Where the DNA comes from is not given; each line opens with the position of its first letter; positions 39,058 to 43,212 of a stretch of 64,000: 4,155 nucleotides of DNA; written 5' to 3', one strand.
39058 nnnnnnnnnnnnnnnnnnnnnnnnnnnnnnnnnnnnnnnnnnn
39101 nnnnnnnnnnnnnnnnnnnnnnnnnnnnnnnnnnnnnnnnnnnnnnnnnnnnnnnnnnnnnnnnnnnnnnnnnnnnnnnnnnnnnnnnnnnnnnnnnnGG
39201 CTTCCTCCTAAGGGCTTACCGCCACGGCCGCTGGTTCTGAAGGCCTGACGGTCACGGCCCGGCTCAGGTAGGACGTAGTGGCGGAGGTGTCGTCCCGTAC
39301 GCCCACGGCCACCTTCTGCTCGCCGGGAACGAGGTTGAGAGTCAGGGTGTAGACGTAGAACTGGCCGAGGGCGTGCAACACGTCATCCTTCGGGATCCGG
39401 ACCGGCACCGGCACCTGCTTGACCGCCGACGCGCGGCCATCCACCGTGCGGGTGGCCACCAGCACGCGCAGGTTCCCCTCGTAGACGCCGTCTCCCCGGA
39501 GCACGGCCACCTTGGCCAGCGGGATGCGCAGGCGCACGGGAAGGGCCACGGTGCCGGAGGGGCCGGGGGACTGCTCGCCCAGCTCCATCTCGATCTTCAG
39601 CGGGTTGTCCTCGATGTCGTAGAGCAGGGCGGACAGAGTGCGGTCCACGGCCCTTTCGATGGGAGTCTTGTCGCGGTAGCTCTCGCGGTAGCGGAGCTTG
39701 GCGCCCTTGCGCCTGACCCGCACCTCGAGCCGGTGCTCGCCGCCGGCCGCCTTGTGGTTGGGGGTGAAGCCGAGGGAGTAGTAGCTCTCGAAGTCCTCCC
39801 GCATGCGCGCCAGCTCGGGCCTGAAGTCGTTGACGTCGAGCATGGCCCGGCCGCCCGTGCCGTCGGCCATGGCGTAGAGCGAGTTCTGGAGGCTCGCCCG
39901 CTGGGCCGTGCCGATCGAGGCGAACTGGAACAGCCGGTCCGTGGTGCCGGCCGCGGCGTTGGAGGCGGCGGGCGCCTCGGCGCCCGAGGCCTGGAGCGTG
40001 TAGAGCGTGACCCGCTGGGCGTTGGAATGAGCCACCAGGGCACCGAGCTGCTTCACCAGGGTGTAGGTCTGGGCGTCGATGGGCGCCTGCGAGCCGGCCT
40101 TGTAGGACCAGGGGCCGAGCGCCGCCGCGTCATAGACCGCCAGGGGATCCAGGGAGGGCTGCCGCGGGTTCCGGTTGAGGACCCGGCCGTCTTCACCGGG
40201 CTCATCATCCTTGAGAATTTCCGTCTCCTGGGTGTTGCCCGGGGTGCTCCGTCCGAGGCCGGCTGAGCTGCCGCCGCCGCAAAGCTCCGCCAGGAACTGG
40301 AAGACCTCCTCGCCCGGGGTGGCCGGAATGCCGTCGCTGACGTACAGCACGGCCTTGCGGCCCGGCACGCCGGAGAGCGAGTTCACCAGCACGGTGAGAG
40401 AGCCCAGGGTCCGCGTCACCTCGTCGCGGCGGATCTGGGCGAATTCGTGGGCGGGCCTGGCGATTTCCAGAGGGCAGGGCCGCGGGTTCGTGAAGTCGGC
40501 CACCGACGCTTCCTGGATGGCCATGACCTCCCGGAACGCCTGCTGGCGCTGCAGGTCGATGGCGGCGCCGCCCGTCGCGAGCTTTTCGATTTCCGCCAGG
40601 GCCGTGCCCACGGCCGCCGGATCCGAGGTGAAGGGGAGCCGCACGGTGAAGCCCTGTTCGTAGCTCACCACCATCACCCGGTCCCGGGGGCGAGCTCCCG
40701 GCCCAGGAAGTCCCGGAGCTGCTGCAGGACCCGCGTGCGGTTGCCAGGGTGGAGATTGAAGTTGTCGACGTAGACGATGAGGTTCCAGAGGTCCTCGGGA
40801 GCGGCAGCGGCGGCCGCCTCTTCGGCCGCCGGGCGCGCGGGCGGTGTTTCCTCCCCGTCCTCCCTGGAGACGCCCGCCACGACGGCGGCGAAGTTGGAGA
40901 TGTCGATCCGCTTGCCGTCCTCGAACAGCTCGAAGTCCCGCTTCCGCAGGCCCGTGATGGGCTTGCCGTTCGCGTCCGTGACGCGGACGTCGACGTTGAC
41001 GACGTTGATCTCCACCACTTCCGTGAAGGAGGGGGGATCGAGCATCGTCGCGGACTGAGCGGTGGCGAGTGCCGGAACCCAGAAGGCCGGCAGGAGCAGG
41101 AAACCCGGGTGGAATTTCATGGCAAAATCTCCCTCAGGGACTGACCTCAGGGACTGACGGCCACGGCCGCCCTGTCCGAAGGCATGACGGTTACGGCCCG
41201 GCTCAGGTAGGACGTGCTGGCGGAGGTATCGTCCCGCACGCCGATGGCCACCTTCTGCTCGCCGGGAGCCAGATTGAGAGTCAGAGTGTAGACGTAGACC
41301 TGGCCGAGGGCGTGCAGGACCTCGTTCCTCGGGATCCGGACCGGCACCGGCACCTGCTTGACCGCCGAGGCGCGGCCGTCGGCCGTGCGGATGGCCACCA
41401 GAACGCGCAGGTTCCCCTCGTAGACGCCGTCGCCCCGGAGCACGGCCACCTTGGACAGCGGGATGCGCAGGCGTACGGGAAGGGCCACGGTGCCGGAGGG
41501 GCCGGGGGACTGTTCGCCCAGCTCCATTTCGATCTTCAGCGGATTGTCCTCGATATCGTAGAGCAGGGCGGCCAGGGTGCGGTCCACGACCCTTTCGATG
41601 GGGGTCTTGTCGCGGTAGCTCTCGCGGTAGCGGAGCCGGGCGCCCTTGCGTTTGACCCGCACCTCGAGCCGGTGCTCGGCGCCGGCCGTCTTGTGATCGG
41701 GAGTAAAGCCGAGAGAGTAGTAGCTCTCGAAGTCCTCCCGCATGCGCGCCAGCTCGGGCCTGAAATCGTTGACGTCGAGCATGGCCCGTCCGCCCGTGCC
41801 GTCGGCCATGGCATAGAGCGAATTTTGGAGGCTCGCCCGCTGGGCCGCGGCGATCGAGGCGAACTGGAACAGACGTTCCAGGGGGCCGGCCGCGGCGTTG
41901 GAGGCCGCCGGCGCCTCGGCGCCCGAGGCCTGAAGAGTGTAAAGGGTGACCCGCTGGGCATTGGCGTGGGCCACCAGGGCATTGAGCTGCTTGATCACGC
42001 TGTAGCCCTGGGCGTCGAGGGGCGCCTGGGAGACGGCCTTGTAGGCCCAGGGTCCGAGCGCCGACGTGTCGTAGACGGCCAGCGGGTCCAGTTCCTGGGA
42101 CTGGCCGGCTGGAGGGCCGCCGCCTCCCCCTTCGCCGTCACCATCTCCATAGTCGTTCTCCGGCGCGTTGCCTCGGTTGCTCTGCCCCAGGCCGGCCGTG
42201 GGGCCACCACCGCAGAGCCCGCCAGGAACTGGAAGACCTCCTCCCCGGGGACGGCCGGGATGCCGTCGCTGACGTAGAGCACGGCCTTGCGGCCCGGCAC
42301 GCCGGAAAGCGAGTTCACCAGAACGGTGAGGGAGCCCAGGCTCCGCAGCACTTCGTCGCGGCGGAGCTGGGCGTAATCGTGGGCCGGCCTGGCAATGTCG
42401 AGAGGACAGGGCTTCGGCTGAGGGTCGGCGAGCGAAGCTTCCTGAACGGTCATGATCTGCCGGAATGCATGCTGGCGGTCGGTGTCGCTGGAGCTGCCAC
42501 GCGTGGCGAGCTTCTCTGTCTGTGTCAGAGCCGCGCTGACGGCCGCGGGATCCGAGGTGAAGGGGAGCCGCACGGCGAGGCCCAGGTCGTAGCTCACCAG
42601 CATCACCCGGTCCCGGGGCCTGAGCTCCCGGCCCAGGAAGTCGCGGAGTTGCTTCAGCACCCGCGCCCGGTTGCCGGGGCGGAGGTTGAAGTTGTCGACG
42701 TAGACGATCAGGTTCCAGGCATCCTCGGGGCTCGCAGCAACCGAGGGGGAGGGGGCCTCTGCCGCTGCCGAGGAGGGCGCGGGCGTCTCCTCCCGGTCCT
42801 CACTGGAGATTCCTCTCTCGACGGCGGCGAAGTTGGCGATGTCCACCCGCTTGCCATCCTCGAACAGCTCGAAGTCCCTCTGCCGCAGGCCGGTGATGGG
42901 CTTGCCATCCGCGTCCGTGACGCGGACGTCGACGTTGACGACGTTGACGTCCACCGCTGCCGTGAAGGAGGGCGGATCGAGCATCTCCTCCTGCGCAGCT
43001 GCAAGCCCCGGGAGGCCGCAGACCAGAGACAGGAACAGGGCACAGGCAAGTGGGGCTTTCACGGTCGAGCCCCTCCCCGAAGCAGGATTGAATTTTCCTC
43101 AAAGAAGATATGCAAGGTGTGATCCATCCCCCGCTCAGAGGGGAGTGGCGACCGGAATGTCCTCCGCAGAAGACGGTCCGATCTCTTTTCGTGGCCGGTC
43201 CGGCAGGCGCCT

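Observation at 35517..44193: Operon of a CPBP intramembrane protease followed by four tandem VWFA-related 'acidobacterial' paralogs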

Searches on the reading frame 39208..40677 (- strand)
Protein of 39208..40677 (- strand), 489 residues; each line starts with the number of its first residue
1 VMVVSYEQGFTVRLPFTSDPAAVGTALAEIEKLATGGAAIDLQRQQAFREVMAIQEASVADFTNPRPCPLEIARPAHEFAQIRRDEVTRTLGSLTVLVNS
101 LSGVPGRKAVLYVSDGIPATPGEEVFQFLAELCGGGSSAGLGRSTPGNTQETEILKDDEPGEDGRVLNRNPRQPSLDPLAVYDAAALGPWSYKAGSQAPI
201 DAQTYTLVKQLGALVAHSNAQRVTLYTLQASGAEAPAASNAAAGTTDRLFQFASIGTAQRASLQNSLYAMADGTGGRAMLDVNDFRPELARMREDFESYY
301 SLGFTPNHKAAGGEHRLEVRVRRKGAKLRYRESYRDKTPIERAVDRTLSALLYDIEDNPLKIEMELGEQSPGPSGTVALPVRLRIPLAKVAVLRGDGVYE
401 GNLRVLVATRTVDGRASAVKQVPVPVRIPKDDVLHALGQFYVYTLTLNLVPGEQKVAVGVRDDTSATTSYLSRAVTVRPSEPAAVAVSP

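Call 4: search_protein_families(library=ncbifam, proteins=[window:39208-40677:-], max_evalue=0.01)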
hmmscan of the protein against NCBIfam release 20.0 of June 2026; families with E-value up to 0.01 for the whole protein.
window:39208-40677:- (489 aa): 1 family
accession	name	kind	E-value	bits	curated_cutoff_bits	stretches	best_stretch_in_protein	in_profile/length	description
TIGR03436.1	acidobact_VWFA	subfamily_domain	1.1e-30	107.2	81.25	1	2-334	105-321/324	VWA domain-containing protein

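Call 5: search_protein_families(library=pfam, proteins=[window:39208-40677:-], max_evalue=0.01)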
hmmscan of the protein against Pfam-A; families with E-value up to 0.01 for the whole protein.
window:39208-40677:- (489 aa): 0 families

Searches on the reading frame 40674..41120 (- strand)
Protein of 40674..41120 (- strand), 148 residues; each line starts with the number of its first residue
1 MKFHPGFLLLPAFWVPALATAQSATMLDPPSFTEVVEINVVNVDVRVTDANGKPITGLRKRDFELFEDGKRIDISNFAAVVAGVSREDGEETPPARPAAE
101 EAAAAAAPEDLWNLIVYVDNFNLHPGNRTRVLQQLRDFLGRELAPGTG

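Call 4: search_protein_families(library=ncbifam, proteins=[window:40674-41120:-], max_evalue=0.01)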
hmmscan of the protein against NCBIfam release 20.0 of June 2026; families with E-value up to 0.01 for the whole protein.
window:40674-41120:- (148 aa): 1 family
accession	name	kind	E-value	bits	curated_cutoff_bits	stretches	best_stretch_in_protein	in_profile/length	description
TIGR03436.1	acidobact_VWFA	subfamily_domain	2.4e-18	66.7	81.25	1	36-145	5-100/324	VWA domain-containing protein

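Call 5: search_protein_families(library=pfam, proteins=[window:40674-41120:-], max_evalue=0.01)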
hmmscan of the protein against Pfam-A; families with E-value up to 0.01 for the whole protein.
window:40674-41120:- (148 aa): 0 families

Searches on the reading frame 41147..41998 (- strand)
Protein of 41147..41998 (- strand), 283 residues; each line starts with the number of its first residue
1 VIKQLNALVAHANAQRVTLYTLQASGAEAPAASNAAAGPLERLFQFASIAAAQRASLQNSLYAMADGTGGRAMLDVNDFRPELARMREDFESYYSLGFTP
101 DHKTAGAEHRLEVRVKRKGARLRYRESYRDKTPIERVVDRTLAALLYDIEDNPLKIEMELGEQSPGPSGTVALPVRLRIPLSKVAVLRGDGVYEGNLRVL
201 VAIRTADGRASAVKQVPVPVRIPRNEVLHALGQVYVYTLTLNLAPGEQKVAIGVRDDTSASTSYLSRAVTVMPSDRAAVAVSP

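Call 4: search_protein_families(library=ncbifam, proteins=[window:41147-41998:-], max_evalue=0.01)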
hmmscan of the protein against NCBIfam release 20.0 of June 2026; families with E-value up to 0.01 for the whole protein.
window:41147-41998:- (283 aa): 1 family
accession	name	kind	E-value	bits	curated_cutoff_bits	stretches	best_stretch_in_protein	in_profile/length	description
TIGR03436.1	acidobact_VWFA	subfamily_domain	5.9e-21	75.3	81.25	1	3-128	198-321/324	VWA domain-containing protein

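Call 5: search_protein_families(library=pfam, proteins=[window:41147-41998:-], max_evalue=0.01)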
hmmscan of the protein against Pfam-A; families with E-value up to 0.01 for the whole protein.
window:41147-41998:- (283 aa): 0 families

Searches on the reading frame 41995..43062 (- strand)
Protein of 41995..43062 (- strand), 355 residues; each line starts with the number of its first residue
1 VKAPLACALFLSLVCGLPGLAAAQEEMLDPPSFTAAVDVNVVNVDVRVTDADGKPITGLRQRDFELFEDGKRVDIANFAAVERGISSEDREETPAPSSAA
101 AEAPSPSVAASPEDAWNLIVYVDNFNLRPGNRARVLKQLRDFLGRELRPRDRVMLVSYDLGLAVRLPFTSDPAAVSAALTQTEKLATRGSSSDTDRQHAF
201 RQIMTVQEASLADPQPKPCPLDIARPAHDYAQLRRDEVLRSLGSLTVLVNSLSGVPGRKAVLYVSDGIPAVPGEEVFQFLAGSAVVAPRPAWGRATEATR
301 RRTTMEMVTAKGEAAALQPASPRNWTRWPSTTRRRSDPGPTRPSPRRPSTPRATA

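Call 4: search_protein_families(library=ncbifam, proteins=[window:41995-43062:-], max_evalue=0.01)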
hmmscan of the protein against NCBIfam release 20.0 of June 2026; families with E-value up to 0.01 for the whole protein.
window:41995-43062:- (355 aa): 1 family
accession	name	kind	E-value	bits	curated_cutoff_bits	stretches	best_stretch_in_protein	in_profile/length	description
TIGR03436.1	acidobact_VWFA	subfamily_domain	4e-36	125.1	81.25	1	36-292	4-191/324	VWA domain-containing protein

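Call 5: search_protein_families(library=pfam, proteins=[window:41995-43062:-], max_evalue=0.01)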
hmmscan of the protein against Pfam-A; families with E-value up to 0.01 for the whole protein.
window:41995-43062:- (355 aa): 1 family
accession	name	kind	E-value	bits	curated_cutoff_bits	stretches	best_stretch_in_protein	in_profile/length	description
PF13519.12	VWA_2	-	5.6e-05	24.2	27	1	129-206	18-88/107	von Willebrand factor type A domain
